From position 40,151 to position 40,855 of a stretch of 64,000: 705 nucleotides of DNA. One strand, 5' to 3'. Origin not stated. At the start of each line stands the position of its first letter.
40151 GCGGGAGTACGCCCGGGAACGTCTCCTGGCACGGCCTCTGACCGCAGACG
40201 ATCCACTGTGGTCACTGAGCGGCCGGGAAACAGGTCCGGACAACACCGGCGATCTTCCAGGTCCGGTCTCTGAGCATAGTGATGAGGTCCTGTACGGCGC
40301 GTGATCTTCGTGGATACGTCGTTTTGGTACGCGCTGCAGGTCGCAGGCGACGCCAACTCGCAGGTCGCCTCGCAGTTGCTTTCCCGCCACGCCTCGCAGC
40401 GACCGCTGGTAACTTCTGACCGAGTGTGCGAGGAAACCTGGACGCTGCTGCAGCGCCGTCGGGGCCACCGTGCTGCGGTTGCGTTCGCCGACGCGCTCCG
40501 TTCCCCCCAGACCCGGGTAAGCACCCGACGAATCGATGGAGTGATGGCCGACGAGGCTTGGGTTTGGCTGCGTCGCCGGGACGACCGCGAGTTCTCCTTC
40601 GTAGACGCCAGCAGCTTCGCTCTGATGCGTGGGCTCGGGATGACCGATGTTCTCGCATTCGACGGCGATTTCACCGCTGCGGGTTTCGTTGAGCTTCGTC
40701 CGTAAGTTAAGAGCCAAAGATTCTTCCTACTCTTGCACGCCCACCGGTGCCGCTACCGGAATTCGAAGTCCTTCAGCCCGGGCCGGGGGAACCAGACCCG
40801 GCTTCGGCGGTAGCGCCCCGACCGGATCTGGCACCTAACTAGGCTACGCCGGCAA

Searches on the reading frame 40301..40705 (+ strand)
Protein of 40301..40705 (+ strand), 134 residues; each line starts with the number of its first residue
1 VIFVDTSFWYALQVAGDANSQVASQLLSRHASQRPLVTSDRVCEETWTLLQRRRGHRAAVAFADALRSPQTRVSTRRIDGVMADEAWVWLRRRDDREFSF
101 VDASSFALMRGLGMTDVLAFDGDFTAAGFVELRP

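Call 11: search_protein_families(library=pfam, proteins=[window:40301-40705:+], max_evalue=0.001)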
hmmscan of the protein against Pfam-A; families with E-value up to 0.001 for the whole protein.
window:40301-40705:+ (134 aa): 1 family
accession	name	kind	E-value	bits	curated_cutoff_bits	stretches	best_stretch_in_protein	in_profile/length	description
PF01850.27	PIN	-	6e-11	43.5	23.6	1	2-128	1-118/120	PIN domain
